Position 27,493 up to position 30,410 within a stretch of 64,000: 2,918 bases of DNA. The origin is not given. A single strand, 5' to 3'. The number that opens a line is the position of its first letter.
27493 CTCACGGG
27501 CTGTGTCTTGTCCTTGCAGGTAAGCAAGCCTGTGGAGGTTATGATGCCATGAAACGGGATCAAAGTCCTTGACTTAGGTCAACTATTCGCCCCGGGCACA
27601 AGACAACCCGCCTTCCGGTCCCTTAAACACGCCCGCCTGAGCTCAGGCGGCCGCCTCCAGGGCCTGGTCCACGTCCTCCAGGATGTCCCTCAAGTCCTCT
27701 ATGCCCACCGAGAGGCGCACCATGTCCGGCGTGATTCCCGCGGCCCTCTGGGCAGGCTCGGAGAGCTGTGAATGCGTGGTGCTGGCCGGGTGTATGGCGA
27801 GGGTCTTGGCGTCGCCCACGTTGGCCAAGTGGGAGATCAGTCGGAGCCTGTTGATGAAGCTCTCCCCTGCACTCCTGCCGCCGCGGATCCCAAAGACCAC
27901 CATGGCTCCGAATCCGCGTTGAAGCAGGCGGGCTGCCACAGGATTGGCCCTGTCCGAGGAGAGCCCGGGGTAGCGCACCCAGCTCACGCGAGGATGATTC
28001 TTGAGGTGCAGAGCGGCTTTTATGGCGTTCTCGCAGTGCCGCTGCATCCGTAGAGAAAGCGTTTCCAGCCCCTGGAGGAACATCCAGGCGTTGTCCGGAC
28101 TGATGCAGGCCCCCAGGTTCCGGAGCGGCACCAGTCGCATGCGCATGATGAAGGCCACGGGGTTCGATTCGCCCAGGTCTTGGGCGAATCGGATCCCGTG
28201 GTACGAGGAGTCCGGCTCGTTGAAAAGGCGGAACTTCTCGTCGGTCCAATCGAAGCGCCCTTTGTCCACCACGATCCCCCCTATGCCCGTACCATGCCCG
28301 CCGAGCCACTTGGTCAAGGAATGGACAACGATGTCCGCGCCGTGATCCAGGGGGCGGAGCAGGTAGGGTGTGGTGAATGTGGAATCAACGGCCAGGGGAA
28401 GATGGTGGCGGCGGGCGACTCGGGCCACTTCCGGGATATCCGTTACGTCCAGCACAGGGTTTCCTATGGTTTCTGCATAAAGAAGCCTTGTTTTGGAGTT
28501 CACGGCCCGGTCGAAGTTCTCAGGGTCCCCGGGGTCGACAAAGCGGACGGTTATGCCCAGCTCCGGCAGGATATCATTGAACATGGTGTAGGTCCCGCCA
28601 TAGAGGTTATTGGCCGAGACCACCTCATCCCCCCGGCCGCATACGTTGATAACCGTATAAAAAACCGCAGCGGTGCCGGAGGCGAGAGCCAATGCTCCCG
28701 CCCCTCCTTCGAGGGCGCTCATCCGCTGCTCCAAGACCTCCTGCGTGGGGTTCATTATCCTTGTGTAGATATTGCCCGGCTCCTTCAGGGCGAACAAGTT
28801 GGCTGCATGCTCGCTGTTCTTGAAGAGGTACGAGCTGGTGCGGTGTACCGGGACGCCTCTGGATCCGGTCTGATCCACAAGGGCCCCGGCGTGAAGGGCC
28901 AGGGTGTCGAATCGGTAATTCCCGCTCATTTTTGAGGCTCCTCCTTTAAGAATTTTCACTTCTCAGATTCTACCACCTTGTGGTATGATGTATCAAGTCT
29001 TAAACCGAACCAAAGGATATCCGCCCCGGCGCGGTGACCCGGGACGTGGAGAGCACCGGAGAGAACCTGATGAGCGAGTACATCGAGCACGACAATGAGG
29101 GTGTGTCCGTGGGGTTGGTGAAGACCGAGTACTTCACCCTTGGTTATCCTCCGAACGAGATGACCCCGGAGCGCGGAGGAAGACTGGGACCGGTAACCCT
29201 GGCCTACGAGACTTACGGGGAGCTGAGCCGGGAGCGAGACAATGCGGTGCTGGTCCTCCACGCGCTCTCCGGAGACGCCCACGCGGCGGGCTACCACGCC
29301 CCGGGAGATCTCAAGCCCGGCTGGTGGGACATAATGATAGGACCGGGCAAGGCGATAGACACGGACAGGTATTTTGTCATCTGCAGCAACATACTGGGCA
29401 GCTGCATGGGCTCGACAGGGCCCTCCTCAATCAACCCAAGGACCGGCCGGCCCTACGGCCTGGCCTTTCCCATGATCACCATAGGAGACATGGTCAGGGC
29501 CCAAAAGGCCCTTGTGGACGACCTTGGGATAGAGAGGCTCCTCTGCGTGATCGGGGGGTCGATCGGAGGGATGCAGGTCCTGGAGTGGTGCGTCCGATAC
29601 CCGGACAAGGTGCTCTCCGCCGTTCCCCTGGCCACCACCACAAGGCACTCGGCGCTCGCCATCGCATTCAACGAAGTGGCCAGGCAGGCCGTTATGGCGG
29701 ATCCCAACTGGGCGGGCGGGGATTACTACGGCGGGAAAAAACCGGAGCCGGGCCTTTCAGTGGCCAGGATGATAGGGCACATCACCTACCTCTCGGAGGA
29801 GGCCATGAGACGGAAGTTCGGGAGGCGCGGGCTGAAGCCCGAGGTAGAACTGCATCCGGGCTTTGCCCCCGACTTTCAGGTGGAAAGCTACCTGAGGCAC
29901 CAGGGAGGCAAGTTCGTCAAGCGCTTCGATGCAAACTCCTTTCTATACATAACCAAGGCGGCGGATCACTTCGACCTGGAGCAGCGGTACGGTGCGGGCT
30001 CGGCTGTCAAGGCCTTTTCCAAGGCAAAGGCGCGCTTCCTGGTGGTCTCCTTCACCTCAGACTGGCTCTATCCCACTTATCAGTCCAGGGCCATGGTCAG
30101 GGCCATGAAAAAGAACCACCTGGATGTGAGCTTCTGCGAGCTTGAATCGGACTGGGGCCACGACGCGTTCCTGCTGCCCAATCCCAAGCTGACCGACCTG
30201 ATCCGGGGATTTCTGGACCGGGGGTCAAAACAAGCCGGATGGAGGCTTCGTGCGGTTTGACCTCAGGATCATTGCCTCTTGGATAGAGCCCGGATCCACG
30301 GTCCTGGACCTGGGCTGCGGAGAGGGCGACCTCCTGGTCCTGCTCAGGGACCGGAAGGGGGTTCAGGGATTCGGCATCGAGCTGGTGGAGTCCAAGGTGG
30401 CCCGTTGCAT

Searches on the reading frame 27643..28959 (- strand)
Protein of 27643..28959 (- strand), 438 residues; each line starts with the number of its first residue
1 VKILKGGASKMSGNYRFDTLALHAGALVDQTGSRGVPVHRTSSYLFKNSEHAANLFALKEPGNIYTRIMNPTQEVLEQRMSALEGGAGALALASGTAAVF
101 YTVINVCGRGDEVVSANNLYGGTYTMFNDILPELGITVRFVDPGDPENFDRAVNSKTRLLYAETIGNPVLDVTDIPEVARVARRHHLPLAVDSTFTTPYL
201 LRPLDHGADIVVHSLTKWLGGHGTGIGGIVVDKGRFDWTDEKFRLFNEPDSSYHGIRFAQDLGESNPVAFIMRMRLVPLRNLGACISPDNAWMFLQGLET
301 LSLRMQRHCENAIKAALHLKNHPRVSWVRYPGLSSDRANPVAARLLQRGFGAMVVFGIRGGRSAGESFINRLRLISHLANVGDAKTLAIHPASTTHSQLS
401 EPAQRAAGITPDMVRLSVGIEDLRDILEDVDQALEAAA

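Call 19: search_protein_families(library=pfam, proteins=[window:27643-28959:-], max_evalue=0.0001)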
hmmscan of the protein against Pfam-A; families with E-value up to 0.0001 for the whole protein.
window:27643-28959:- (438 aa): 3 families
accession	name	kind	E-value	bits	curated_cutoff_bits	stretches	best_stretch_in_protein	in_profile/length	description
PF01053.26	Cys_Met_Meta_PP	-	4.5e-129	430.8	27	1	18-435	1-381/381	Cys/Met metabolism PLP-dependent enzyme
PF01041.23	DegT_DnrJ_EryC1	-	8.6e-06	25.6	19.8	1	69-193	22-146/360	DegT/DnrJ/EryC1/StrS aminotransferase family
PF00155.27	Aminotran_1_2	-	1.5e-05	24.8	19.7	1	87-233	65-235/361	Aminotransferase class I and II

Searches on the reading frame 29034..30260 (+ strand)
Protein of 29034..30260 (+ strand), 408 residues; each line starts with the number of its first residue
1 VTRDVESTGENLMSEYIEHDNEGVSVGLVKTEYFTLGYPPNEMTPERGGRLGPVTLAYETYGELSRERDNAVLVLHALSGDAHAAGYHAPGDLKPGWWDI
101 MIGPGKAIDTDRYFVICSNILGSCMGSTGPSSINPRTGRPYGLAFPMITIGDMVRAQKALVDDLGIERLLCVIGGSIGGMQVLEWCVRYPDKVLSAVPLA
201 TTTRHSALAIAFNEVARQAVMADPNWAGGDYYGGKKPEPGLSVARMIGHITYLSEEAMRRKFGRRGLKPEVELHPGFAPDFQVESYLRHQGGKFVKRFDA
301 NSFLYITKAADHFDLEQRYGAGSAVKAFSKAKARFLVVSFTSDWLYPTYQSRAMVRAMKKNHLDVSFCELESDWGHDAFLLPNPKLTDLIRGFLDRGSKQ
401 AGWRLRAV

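Call 19: search_protein_families(library=pfam, proteins=[window:29034-30260:+], max_evalue=0.0001)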
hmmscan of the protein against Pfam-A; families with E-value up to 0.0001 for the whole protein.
window:29034-30260:+ (408 aa): 1 family
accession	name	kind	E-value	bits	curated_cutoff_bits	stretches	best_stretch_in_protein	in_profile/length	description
PF00561.26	Abhydrolase_1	-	3e-22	79.9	25.8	1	71-380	2-242/245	alpha/beta hydrolase fold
